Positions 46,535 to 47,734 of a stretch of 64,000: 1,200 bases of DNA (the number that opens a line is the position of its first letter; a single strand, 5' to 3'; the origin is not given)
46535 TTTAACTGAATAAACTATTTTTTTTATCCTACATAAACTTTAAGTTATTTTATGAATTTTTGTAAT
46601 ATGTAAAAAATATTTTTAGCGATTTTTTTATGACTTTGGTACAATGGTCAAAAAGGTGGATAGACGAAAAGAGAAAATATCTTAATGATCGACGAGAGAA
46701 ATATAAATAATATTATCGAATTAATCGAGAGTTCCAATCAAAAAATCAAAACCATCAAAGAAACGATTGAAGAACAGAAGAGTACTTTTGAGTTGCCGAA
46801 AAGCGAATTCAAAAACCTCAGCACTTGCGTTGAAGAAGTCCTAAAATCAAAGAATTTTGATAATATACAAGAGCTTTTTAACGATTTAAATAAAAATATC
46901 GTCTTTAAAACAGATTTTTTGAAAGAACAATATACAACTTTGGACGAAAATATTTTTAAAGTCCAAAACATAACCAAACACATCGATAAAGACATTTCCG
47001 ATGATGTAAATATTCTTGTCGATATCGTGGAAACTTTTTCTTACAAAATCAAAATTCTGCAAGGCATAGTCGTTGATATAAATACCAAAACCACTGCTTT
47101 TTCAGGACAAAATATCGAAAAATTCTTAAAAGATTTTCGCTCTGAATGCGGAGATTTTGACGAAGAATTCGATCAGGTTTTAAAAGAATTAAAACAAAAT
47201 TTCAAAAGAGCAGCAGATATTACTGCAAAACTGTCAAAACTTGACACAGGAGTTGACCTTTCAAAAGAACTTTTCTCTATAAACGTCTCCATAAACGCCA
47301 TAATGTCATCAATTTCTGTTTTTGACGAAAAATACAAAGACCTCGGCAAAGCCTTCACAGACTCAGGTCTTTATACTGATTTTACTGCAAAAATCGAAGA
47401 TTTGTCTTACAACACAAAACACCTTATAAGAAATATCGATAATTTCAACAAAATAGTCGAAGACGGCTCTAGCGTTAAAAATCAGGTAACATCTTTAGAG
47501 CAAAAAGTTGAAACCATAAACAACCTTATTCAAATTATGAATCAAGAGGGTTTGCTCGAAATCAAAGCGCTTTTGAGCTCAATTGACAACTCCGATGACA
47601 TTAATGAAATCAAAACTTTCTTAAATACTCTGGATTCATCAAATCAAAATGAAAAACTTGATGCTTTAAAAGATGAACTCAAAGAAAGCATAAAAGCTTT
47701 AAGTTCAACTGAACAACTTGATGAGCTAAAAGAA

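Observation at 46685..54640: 2651-aa acidic coiled-coil protein with no enzymatic, membrane or secretion signature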

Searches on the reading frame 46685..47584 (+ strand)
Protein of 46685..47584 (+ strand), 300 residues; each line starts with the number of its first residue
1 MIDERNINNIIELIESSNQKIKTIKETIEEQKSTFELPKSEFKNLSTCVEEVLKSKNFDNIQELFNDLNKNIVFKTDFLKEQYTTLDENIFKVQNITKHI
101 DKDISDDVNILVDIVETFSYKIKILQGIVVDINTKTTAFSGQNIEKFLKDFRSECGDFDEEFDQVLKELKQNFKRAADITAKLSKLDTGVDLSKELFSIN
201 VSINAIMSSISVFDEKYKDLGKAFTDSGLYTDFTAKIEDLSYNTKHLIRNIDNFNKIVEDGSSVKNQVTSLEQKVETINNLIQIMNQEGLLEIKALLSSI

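Call 32: find_homologous_proteins(query=A1, max_evalue=0.001)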
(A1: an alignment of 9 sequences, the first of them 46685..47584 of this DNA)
Query A1 (9 sequences): 8000 candidates shared short words with the query, none scored E <= 0.001.

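Call 43: predict_structure(alignment_id=A1)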
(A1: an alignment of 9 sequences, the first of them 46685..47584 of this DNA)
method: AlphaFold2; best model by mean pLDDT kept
length: 300 residues; sequences in the alignment: 9
mean_pLDDT: 60.2   pTM: 0.51
mean pLDDT of the five models: 60.2, 51.6, 48.7, 47.3, 39.3
residues with pLDDT >= 90: 4; 70-90: 88; 50-70: 102; < 50: 106
segments of 3 or more residues with pLDDT < 50: 1-41, 208-268
pLDDT, mean of each block of 10 residues (from residue 1): 43 45 45 37 78 86 85 78 70 67 63 66 79 86 88 87 75 66 57 53 49 38 31 37 37 38 46 60 59 59
secondary structure, 60 per line:
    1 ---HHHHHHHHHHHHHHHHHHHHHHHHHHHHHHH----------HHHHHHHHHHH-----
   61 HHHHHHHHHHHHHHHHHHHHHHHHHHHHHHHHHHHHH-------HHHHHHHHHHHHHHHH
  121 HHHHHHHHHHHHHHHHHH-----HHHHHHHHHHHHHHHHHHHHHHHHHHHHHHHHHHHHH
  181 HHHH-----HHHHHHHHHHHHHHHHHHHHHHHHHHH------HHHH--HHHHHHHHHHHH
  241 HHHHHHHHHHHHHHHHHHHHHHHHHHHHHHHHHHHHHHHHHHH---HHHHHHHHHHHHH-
elements in order: H4-34 H45-55 H61-97 H105-138 H144-184 H190-216 H223-226 H229-283 H287-299

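Call 45: search_protein_representatives(alignment_id=A1)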
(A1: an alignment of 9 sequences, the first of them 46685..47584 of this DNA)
Query: 9 sequences, 300 profile positions. Proteins with E-value up to 0.001 (for the whole library): 15; up to 1e-10: 4; up to 1e-30: 4. The best 15 are listed.
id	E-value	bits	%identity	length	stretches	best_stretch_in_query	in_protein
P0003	4.6e-144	495.5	-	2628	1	1-300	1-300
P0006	5.0e-128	442.9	-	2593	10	1-300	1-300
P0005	1.0e-125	435.3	-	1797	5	1-300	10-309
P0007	1.6e-117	408.4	-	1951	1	1-284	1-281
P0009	1.4e-07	47.4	-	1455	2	1-300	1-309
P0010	1.8e-07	47.0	-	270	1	15-240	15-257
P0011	1.0e-06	44.6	-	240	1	37-234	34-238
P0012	1.6e-06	44.0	-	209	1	1-180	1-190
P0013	2.9e-06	43.1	-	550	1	19-299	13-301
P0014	1.7e-05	40.6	-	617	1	12-299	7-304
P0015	1.5e-04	37.5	-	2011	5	9-299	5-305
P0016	2.3e-04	36.9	-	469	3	18-244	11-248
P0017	3.1e-04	36.4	-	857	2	39-298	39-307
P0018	3.2e-04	36.4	-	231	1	41-223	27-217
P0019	8.2e-04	35.0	-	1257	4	57-287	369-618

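Call 52: list_cluster_members(proteins=[P0009, P0015, P0014, P0017, P0013, P0010, P0016, P0006, P0007, P0005])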
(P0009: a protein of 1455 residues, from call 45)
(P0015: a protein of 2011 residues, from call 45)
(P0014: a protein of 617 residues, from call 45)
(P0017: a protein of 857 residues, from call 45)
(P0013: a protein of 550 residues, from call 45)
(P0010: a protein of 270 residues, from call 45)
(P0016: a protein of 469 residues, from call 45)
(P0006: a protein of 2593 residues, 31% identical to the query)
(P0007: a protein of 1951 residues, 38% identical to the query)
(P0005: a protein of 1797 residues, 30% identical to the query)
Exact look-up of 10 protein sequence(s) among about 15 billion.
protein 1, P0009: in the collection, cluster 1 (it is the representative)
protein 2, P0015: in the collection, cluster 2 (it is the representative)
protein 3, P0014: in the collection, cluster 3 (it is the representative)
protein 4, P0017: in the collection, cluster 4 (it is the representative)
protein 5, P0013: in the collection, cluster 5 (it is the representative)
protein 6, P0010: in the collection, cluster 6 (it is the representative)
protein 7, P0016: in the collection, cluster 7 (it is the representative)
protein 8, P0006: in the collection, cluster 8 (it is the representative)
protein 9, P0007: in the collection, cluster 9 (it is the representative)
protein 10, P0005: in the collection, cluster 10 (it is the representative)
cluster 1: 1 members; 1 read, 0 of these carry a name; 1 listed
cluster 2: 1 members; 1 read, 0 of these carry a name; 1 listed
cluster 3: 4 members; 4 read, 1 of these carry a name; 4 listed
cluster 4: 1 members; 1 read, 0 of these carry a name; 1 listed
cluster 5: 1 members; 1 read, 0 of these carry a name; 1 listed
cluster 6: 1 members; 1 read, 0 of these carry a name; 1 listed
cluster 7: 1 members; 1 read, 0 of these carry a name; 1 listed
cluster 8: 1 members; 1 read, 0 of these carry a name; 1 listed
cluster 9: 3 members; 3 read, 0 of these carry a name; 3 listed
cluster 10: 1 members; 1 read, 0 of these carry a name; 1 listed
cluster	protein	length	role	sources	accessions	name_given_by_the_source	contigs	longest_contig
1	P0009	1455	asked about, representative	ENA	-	-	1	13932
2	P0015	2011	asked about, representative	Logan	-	-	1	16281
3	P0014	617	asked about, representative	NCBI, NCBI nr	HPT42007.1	MAG TPA: hypothetical protein PLG15_06455, partial [Candidatus Gastranaerophilaceae ... | hypothetical protein [Candidatus Gastranaerophilaceae bacterium]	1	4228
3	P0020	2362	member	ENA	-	-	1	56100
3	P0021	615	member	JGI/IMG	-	-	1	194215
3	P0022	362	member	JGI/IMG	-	-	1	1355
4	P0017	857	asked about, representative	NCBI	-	-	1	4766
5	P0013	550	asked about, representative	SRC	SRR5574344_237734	-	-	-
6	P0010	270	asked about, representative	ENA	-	-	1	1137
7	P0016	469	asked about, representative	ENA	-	-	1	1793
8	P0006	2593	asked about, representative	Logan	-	-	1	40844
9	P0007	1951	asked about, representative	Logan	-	-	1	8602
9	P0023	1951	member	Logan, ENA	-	-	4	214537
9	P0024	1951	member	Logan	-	-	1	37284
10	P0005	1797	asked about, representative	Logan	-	-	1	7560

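Call 55: find_encoding_contigs(protein=P0020, flank=10000, max_places=2)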
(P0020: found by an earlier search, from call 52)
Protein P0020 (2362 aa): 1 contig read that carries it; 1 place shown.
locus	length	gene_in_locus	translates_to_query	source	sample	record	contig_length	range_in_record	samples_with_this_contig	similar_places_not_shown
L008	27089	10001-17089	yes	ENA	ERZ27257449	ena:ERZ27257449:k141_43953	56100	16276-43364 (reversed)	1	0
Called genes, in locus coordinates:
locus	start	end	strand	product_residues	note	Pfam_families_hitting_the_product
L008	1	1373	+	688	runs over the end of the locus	PF05157:MshEN, PF00437:T2SSE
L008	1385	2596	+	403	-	PF28597:T2SSF_N, PF00482:T2SSF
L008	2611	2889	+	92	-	PF20660:DUF6812 (weak)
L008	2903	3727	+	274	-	PF00106:adh_short, PF08659:KR, PF13561:adh_short_C2, PF08643:DUF1776 (weak)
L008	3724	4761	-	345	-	PF03462:PCRF, PF00472:RF-1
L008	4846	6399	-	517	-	PF00133:tRNA-synt_1, PF01406:tRNA-synt_1e, PF01921:tRNA-synt_1f (faint), PF09334:tRNA-synt_1g, PF00133:tRNA-synt_1, PF01406:tRNA-synt_1e, PF19303:Anticodon_3, PF08264:Anticodon_1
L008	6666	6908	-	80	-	-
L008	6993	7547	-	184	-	PF01558:POR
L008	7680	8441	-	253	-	PF02775:TPP_enzyme_C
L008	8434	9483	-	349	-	PF01855:POR_N, PF02780:Transketolase_C, PF17147:PFOR_II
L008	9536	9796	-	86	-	PF13183:Fer4_8 (faint), PF14697:Fer4_21 (faint), PF12797:Fer4_2 (faint), PF13237:Fer4_10 (faint), PF00037:Fer4 (weak), PF12837:Fer4_6 (faint), PF12838:Fer4_7, PF13187:Fer4_9 (weak), +2 more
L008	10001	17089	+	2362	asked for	PF01442:Apolipoprotein (weak)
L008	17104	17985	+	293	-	PF00535:Glycos_transf_2, PF10111:Glyco_tranf_2_2, PF13641:Glyco_tranf_2_3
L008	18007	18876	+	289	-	PF05045:RgpF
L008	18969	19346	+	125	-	-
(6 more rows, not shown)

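Call 56: find_encoding_contigs(protein=P0015, flank=10000, max_places=2)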
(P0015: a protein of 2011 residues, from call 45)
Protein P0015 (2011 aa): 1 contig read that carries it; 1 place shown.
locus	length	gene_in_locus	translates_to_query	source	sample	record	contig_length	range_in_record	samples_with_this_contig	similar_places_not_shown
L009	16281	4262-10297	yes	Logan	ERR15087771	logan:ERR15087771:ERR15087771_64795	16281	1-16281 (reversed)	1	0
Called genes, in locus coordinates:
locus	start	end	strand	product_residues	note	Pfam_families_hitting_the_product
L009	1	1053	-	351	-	?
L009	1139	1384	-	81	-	-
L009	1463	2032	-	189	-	PF01558:POR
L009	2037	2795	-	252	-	PF02775:TPP_enzyme_C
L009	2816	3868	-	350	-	PF01855:POR_N, PF17147:PFOR_II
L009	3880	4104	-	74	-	PF14697:Fer4_21 (faint), PF25160:LdpA_Fe-S-bd (faint), PF12797:Fer4_2 (faint), PF12837:Fer4_6 (weak), PF13237:Fer4_10 (weak), PF00037:Fer4 (weak), PF12838:Fer4_7, PF13187:Fer4_9, +2 more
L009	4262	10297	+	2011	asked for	PF01442:Apolipoprotein (faint)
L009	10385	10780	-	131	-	-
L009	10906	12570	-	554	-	-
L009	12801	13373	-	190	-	PF01725:Ham1p_like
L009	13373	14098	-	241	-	PF01255:Prenyltransf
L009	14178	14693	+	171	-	PF03551:PadR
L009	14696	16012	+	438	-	PF17820:PDZ_6 (weak), PF19238:Radical_SAM_2, PF04055:Radical_SAM (faint), PF04459:DUF512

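Call 57: find_encoding_contigs(protein=P0009, flank=10000, max_places=2)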
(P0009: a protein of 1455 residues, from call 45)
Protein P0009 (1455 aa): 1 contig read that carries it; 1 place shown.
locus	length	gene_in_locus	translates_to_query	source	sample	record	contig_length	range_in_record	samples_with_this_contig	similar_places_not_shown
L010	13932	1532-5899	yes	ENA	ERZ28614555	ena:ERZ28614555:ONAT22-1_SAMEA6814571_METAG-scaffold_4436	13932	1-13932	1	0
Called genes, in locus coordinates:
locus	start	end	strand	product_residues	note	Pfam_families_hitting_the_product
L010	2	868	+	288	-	?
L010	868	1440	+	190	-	PF03167:UDG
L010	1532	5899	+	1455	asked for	PF04513:Baculo_PEP_C (faint), PF07889:DUF1664 (faint), PF01442:Apolipoprotein (faint), PF02601:Exonuc_VII_L (faint)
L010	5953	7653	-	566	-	PF05860:TPS (weak)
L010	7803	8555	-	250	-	-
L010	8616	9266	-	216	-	PF00834:Ribul_P_3_epim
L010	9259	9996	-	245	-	PF22935:RM44_endonuclase (faint), PF14622:Ribonucleas_3_3, PF00636:Ribonuclease_3, PF00035:dsrm, PF14709:DND1_DSRM (weak)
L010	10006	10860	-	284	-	PF01148:CTP_transf_1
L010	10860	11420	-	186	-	PF01765:RRF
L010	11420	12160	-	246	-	PF00696:AA_kinase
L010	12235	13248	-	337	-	PF20469:OLD-like_TOPRIM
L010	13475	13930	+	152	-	?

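Call 63: search_solved_structures(query=A1, max_evalue=1)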
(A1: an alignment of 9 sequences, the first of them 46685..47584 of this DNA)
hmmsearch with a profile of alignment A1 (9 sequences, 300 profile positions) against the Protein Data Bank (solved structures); distinct sequences matched with E-value up to 1: 3.
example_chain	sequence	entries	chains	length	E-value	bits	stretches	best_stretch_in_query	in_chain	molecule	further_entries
8qae_A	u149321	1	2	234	0.011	18.1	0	231-284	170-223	sc-apCC-6-SLLA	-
3gaa_A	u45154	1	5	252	0.036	16.5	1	64-104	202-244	uncharacterized protein Ta1441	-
8b8b_A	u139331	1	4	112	0.25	13.7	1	9-69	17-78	Munia Bornavirus 1 phosphoprotein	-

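Call 82: find_related_loci(query=A1, collection=metagenome_contigs, flank=6000)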
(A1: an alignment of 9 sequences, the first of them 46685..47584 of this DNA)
Query A1 (300 aa) in metagenome_contigs; peptide patterns used: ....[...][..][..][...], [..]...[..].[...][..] (x = any residue, [..] = any of these).
600 stretches matched a pattern, but none encodes a relative of the query by tblastn (E <= 1e-3).

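Call 88: find_related_loci(query=A1, collection=viral_contigs, flank=5000)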
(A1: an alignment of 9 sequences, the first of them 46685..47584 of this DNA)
Query A1 (300 aa) in viral_contigs; peptide patterns used: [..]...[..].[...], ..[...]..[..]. (x = any residue, [..] = any of these).
600 stretches matched a pattern, but none encodes a relative of the query by tblastn (E <= 1e-3).

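Call 95: fold_search(model_id=the predicted structure, library=pdb)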
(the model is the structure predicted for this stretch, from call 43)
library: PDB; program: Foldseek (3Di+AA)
matches with E <= 10: 671; with E <= 0.001: 0
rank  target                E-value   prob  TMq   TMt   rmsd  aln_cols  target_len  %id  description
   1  8d9p                  7.4e-02  0.97  0.31  0.43   8.5       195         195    8  De Novo Photosynthetic Reaction Center Protein Equipped with Heme B and Mn(II) cations (released 2022-09-28)
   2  3c98_B                1.3e-01  0.72  0.21  0.27  19.4       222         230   13  Revised structure of the munc18a-syntaxin1 complex (released 2008-03-25)
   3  3euh_A                1.3e-01  0.51  0.20  0.20  19.5       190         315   12  Crystal Structure of the MukE-MukF Complex (released 2009-01-20)
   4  6z0c_A                1.5e-01  0.95  0.31  0.42   7.2       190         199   10  Structure of in silico modelled artificial Maquette-3 protein (released 2021-03-17)
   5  4nqi_D                1.9e-01  0.41  0.21  0.25  33.6       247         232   12  Structure of the N-terminal I-BAR domain (1-259) of D.Discoideum IBARa (released 2014-02-05)
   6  4jeu_B                2.3e-01  0.44  0.20  0.26  17.5       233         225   12  Crystal Structure of Munc18a and Syntaxin1 with native N-terminus complex (released 2013-07-17)
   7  6z0c_D                2.5e-01  0.92  0.32  0.47   7.0       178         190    8  Structure of in silico modelled artificial Maquette-3 protein (released 2021-03-17)
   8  7n6g_3R               2.7e-01  0.18  0.19  0.17  45.0       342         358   10  C1 of central pair (released 2022-05-18)
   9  8r5s_E                3.0e-01  0.93  0.33  0.39   6.7       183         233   15  t113 - De-novo designed soluble homotetramer (released 2024-11-27)
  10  8zwf_A                3.0e-01  0.21  0.14  0.12  23.6       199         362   17  cryoEM structure of JR14a bound C3aR-BRIL-BAG2 complex (released 2025-05-14)
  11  4jeh_B                3.2e-01  0.57  0.21  0.27  18.2       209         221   12  Crystal Structure of Munc18a and Syntaxin1 lacking N-peptide complex (released 2013-07-17)
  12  5f4y_A                3.2e-01  0.44  0.21  0.30  10.2       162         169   16  Structure of the SD2 domain of Human Shroom2 (released 2016-10-19)
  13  1wy1_A                3.2e-01  0.23  0.13  0.25  19.6       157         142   14  Crystal Structure of the PH0671 protein from Pyrococcus horikoshii OT3 (released 2005-02-22)
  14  8d9o                  3.3e-01  0.95  0.34  0.48   5.5       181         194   13  De Novo Photosynthetic Reaction Center Protein in Apo-State (released 2022-09-28)
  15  5fnp_B                3.3e-01  0.57  0.25  0.32  12.4       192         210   12  High resolution Zn containing Iron sulfur cluster repair protein YtfE (released 2016-04-27)
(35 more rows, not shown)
